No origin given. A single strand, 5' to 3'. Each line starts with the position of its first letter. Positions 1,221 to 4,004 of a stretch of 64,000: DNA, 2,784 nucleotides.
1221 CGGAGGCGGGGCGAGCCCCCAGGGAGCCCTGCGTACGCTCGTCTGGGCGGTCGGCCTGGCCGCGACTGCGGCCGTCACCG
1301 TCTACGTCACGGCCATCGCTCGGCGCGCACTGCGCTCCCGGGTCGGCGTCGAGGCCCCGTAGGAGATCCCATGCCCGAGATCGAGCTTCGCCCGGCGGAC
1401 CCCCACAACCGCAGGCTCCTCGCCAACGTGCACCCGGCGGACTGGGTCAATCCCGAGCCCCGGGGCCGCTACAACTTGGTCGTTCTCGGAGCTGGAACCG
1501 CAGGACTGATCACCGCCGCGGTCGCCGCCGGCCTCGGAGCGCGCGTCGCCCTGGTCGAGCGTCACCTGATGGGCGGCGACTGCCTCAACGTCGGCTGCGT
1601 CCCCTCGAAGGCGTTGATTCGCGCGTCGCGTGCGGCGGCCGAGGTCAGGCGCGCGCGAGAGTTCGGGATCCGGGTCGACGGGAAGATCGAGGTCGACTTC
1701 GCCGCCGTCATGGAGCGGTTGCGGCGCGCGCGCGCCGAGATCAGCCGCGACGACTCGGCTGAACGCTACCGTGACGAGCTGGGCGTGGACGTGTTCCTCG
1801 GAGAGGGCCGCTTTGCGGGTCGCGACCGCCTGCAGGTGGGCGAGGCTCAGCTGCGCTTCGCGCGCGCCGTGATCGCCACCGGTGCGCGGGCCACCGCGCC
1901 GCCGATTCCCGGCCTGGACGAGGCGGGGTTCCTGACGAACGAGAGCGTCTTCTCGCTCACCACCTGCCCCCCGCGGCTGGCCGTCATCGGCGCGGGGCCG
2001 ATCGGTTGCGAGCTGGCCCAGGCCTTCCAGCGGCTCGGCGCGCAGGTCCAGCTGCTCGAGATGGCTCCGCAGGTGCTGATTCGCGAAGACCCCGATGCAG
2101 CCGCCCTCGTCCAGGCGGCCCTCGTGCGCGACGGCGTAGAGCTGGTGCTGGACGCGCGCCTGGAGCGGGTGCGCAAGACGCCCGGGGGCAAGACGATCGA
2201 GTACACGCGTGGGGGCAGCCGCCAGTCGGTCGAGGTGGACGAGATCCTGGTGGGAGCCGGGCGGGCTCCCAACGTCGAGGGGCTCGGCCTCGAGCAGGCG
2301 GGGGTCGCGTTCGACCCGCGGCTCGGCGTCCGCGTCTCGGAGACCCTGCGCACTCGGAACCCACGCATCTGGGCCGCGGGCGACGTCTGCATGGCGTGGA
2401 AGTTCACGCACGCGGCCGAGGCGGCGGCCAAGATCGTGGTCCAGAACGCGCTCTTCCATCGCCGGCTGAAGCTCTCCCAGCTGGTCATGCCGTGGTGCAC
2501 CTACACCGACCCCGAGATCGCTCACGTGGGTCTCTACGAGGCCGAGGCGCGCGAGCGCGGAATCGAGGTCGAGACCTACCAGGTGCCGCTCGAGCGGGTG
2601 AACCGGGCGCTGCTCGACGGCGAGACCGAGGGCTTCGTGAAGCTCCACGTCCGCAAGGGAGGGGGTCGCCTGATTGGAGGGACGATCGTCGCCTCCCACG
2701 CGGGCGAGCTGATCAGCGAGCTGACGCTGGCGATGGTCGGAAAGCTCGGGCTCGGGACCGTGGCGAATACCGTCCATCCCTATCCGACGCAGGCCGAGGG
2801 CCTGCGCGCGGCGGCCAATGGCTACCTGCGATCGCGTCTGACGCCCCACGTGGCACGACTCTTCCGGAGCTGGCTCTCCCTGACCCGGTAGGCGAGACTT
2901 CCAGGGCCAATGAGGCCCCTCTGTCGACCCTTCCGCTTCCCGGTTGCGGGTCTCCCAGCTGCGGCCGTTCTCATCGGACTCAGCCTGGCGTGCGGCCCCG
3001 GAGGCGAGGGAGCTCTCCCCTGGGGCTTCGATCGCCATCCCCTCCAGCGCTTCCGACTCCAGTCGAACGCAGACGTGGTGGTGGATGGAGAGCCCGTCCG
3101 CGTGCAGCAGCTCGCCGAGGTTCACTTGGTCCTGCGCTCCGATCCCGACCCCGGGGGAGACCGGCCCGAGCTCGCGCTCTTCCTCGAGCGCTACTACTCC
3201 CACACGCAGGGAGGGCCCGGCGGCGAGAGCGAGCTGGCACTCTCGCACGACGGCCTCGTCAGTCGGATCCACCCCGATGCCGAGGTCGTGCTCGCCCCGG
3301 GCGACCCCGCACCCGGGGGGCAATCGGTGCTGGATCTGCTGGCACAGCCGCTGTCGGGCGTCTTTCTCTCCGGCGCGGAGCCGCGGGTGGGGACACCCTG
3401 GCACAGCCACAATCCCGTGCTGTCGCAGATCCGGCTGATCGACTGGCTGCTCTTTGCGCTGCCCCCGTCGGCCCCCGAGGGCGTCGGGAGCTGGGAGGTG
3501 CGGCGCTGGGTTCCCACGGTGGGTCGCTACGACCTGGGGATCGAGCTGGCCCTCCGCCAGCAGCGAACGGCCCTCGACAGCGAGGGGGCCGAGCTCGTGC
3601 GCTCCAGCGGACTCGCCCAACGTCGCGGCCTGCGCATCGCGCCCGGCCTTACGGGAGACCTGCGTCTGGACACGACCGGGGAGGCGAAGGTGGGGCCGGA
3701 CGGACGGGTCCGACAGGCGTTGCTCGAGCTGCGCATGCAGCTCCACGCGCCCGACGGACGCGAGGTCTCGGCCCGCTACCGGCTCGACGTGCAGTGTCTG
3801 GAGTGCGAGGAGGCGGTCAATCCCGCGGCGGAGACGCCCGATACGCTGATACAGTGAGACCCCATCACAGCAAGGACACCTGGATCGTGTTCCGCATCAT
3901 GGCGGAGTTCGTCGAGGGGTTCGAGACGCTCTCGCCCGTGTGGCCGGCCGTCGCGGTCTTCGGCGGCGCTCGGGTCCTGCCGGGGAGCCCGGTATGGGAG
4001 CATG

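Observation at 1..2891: ArsS-like radical SAM/Cys-rich protein, DedA-family membrane protein and disulfide reductase as a tight trio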

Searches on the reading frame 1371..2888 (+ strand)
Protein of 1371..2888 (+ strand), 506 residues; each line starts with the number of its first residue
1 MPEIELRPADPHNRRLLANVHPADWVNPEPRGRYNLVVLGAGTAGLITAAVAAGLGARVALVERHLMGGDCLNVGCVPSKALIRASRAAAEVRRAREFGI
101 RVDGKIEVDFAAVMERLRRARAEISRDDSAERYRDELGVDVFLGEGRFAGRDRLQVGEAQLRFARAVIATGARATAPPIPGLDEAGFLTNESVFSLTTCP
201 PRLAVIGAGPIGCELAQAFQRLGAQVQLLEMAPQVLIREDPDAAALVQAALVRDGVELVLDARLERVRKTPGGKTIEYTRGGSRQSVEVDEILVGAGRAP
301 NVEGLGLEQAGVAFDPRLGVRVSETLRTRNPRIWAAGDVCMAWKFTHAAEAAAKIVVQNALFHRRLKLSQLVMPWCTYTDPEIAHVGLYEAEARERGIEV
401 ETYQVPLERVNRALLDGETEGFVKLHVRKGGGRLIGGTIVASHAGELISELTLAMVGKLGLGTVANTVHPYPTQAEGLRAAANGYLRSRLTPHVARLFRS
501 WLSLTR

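Call 3: search_protein_families(library=pfam, proteins=[window:1371-2888:+], max_evalue=0.01)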
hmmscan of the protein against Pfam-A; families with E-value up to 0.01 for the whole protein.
window:1371-2888:+ (506 aa): 14 families
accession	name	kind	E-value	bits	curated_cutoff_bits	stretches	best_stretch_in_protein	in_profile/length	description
PF07992.20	Pyr_redox_2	-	7.1e-59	200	26.1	1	34-352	1-290/291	Pyridine nucleotide-disulphide oxidoreductase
PF02852.28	Pyr_redox_dim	-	8e-30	103.7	25.3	1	373-481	1-109/110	Pyridine nucleotide-disulphide oxidoreductase, dimerisation domain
PF00070.33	Pyr_redox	-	1.8e-22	80.1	22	1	202-274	1-73/82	Pyridine nucleotide-disulphide oxidoreductase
PF01134.28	GIDA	-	1.7e-10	41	22.1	1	36-96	2-60/391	Glucose inhibited division protein A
PF01262.27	AlaDh_PNT_C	-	4.5e-07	30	23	1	35-64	30-59/214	Alanine dehydrogenase/PNT, C-terminal domain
PF03486.20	HI0933_like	-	6.2e-07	29.5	50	1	35-65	2-32/244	HI0933-like protein Rossmann domain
PF13450.12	NAD_binding_8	-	7.6e-06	26.6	21.9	0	205-234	1-30/68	NAD(P)-binding Rossmann-like domain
PF02737.24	3HCDH_N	-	1.2e-05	25.7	22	1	203-245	2-44/180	3-hydroxyacyl-CoA dehydrogenase, NAD binding domain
PF12831.13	FAD_oxidored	-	2.8e-05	24.1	27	1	36-69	2-36/416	FAD dependent oxidoreductase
PF01266.30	DAO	-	0.00012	22.2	27.9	0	36-117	2-102/353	FAD dependent oxidoreductase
PF01494.25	FAD_binding_3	-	0.00016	21.4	22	0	36-65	4-33/349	FAD binding domain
PF02826.25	2-Hacid_dh_C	-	0.00039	20.3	25.1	0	202-232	38-68/178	D-isomer specific 2-hydroxyacid dehydrogenase, NAD binding domain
PF13738.12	Pyr_redox_3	-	0.0026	17.5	30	0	205-232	2-196/305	Pyridine nucleotide-disulphide oxidoreductase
PF13478.12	XdhC_C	-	0.0039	18.1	29.7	0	203-240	1-38/125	XdhC Rossmann domain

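Call 4: search_protein_families(library=ncbifam, proteins=[window:1371-2888:+], max_evalue=0.01)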
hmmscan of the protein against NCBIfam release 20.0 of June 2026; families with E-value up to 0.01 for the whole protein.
window:1371-2888:+ (506 aa): 83 families (the best 25 are shown)
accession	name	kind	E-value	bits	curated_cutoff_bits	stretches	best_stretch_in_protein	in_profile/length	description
NF004991.0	PRK06370.1-3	subfamily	4.5e-241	800.8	620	1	4-505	6-507/509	FAD-containing oxidoreductase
TIGR02053.1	MerA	equivalog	2.6e-125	419.1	454.45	1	34-487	1-455/465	mercury(II) reductase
TIGR01350.1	lipoamide_DH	equivalog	1.3e-108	363.7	408.8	1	34-486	2-455/461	dihydrolipoyl dehydrogenase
NF004992.0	PRK06370.1-4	equivalog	1.1e-97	327.4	629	1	33-476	4-446/459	FAD-containing oxidoreductase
NF004947.0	PRK06292.2-5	equivalog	1.7e-89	300.9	592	1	33-482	3-455/474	dihydrolipoyl dehydrogenase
NF010311.1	PRK13748.1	subfamily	1.1e-88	298.5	600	1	32-485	96-548/560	mercury(II) reductase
NF004990.0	PRK06370.1-1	equivalog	3.9e-83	279.7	842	1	33-476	4-446/459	FAD-containing oxidoreductase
NF005883.0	PRK07845.1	equivalog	1.3e-80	271.6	479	1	35-482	4-456/466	NAD(P)H-quinone dehydrogenase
NF004943.0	PRK06292.2-1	equivalog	4.9e-79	266.2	432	1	33-483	3-453/456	dihydrolipoyl dehydrogenase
NF004939.0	PRK06292.1-1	equivalog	7e-79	265.7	435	1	34-483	6-456/476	dihydrolipoyl dehydrogenase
NF004946.0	PRK06292.2-4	subfamily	2.3e-77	260.8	634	1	33-488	3-473/487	dihydrolipoyl dehydrogenase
NF004776.0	PRK06116.1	equivalog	7.1e-75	252.7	480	1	33-477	4-445/450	glutathione-disulfide reductase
NF005884.0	PRK07846.1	equivalog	1.2e-73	248.4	501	1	33-466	3-431/454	mycothione reductase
NF040477.1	chlor_oxi_RclA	equivalog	3.9e-71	240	740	1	33-478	3-433/441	reactive chlorine resistance oxidoreductase RclA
NF004945.0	PRK06292.2-3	equivalog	1.3e-69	235.3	494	1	33-478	3-445/457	dihydrolipoyl dehydrogenase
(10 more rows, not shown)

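Call 28: search_solved_structures(query=window:1371-2888:+, max_evalue=1e-20, show_alignments=3)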
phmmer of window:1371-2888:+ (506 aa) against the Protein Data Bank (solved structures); distinct sequences matched with E-value up to 1e-20: 119 (the best 60 are shown).
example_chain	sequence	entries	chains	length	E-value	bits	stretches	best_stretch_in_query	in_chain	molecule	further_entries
5x1y_B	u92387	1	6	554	1.2e-82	281.6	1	32-483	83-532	Mercuric reductase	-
4k8d_A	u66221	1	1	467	2.5e-73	250.9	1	36-485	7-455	Mercuric reductase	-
1zk7_A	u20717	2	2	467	2.6e-73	250.8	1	36-485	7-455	Mercuric reductase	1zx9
4k7z_A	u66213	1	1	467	1.5e-70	241.7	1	36-485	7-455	Mercuric reductase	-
1ebd_A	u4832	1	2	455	2.1e-69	237.9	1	37-482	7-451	DIHYDROLIPOAMIDE DEHYDROGENASE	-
4ywo_A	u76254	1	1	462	1.1e-64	222.4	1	34-485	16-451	Mercuric reductase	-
2eq6_A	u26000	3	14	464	3.8e-64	220.6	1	30-487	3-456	Pyruvate dehydrogenase complex, dihydrolipoamide dehydrogenase E3 component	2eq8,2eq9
3ii4_A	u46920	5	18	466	4.9e-63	217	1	33-485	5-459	Dihydrolipoyl dehydrogenase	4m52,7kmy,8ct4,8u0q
2a8x_A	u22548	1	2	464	5.9e-63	216.7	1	33-485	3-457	Dihydrolipoyl dehydrogenase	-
4jdr_A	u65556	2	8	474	5.7e-60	206.8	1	35-483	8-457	Dihydrolipoyl dehydrogenase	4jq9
9h2i_B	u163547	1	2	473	6e-60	206.8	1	35-483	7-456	Dihydrolipoyl dehydrogenase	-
1dxl_A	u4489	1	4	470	4.2e-59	204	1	35-483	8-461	DIHYDROLIPOAMIDE DEHYDROGENASE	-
3urh_A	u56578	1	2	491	6.5e-59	203.4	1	33-482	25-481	Dihydrolipoyl dehydrogenase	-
6uzi_A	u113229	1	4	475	6e-58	200.2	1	32-482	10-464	Dihydrolipoyl dehydrogenase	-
7psc_A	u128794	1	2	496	1.1e-57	199.3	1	36-481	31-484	Dihydrolipoyl dehydrogenase, mitochondrial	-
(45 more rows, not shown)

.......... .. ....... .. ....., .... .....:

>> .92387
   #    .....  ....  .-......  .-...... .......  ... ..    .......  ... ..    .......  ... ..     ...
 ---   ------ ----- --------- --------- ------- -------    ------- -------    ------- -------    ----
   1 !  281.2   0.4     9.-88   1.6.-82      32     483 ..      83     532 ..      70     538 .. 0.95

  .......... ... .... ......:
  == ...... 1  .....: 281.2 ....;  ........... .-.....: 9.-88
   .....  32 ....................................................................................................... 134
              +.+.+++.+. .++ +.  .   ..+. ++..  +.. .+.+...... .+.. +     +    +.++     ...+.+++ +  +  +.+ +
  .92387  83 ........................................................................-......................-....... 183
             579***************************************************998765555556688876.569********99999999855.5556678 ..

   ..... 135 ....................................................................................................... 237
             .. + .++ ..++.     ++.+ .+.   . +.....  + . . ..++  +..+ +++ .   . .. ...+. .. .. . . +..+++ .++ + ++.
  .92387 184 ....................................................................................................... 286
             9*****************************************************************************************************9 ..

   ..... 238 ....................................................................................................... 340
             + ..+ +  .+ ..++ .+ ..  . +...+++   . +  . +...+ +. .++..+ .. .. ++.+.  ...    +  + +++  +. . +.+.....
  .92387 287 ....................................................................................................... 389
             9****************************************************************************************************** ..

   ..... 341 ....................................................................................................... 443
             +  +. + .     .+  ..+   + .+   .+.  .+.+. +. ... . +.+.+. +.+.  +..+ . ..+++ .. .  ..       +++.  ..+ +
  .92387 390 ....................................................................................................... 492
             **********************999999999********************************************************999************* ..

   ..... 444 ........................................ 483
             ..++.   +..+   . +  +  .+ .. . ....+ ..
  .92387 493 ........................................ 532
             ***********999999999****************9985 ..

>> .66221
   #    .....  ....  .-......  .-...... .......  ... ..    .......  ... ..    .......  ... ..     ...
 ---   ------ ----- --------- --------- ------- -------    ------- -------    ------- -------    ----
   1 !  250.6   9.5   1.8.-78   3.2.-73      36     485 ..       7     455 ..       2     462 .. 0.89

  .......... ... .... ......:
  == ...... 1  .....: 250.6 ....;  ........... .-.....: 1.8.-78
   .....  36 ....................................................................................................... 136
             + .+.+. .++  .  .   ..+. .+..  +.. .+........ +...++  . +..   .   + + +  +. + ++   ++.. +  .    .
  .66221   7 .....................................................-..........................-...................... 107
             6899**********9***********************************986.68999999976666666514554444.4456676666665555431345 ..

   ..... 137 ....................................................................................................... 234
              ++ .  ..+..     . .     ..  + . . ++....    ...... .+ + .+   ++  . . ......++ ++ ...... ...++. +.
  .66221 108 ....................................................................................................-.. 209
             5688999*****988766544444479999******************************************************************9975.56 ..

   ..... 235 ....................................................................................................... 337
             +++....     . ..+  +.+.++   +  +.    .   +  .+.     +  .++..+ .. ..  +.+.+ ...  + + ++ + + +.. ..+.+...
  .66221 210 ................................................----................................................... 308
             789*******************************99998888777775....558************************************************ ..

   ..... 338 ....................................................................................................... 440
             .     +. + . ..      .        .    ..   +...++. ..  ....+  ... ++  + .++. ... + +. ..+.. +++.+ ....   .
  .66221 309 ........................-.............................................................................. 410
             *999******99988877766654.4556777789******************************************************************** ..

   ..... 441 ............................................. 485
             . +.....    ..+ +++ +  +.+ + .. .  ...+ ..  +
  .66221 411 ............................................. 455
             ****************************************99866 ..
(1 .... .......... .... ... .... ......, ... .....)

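Call 29: find_related_loci(query=A2, collection=metagenome_contigs, flank=6000)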
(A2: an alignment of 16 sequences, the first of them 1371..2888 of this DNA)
Query A2 (506 aa) in metagenome_contigs; peptide patterns used: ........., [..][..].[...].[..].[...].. (x = any residue, [..] = any of these).
600 stretches matched a pattern (row limit reached: there are more); 477 encode a relative of the query (tblastn E <= 1e-3); the best 80 are kept; 80 distinct loci.
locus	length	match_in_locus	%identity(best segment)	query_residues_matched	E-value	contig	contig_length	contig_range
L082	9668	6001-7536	62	2-504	0e+0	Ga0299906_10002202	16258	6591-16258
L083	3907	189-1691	65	5-506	0e+0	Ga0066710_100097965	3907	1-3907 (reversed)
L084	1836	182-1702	62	1-503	0e+0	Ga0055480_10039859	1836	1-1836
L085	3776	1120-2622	63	4-506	0e+0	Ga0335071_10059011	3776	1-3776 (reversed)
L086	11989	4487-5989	62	5-506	0e+0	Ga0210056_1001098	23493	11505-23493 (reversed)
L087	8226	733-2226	64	8-506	0e+0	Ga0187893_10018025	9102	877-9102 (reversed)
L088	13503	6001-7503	57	4-502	0e+0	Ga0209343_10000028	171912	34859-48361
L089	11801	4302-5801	65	6-506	0e+0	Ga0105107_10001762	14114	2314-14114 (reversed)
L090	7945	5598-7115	56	4-506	0e+0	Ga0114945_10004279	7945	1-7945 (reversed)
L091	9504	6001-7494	60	8-506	0e+0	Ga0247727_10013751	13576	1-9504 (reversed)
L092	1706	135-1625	61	6-503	0e+0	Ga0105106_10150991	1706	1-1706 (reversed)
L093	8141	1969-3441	60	3-498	0e+0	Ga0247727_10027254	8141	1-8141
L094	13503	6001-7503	60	5-506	0e+0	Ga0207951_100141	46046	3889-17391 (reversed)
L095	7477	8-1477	61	8-498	0e+0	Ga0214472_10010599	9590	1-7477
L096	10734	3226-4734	60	5-506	0e+0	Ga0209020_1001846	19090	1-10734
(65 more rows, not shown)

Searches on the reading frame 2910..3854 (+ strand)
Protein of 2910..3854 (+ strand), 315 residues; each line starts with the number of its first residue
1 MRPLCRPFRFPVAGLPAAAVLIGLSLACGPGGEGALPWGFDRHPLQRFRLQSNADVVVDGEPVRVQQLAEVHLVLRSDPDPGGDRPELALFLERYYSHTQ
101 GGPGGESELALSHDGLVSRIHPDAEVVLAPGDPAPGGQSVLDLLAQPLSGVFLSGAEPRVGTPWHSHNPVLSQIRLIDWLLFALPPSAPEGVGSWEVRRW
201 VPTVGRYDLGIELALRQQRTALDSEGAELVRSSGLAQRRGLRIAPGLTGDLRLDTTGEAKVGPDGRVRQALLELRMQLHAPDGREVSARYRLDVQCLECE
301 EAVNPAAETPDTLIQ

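Call 3: search_protein_families(library=pfam, proteins=[window:2910-3854:+], max_evalue=0.01)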
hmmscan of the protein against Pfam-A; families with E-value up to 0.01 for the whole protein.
window:2910-3854:+ (315 aa): 0 families

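Call 4: search_protein_families(library=ncbifam, proteins=[window:2910-3854:+], max_evalue=0.01)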
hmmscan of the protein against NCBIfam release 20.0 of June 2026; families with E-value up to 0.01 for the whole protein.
window:2910-3854:+ (315 aa): 0 families

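Call 31: search_protein_families(library=pfam, proteins=[window:2910-3854:+], max_evalue=0.01)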
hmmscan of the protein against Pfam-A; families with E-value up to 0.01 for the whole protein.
window:2910-3854:+ (315 aa): 0 families

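Call 53: find_homologous_proteins(query=window:2910-3854:+, max_evalue=0.001)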
Query window:2910-3854:+ (315 aa): 3 proteins with E <= 0.001 among 8000 candidates.
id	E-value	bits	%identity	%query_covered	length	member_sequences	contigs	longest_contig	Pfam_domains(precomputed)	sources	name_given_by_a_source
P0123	4.2e-207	705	100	100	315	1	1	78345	-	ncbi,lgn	ncbi:MAG: hypothetical protein ACE5IL_00475 [Myxococcota bacterium]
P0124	2.6e-127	443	78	82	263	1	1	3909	-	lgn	-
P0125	8.9e-71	257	46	93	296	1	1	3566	-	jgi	jgi:hypothetical protein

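Call 54: find_encoding_contigs(protein=P0125, flank=5000, max_places=3)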
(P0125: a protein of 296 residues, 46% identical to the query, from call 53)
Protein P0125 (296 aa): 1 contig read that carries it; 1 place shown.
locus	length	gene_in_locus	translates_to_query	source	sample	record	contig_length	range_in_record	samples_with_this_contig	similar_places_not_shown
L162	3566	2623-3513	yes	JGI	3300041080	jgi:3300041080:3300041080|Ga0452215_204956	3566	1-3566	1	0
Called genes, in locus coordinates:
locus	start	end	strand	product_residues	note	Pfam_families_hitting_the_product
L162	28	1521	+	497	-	PF01134:GIDA (weak), PF01262:AlaDh_PNT_C (faint), PF02737:3HCDH_N (faint), PF03486:HI0933_like (faint), PF07992:Pyr_redox_2, PF13450:NAD_binding_8 (faint), PF00070:Pyr_redox, PF02852:Pyr_redox_dim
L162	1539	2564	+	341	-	PF00365:PFK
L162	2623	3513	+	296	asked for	-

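Call 55: find_encoding_contigs(protein=P0124, flank=5000, max_places=3)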
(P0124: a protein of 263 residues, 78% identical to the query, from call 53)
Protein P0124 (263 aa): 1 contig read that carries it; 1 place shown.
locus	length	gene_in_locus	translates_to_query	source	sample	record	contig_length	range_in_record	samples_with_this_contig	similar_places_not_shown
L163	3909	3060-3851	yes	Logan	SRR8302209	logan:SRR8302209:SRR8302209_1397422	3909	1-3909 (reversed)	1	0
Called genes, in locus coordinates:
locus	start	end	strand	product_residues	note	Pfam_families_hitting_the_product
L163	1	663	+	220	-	?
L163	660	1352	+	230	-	PF09335:VTT_dom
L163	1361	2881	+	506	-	PF01262:AlaDh_PNT_C (faint), PF01134:GIDA, PF03486:HI0933_like (faint), PF07992:Pyr_redox_2, PF12831:FAD_oxidored (faint), PF13450:NAD_binding_8 (faint), PF00070:Pyr_redox, PF02852:Pyr_redox_dim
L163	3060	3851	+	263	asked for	-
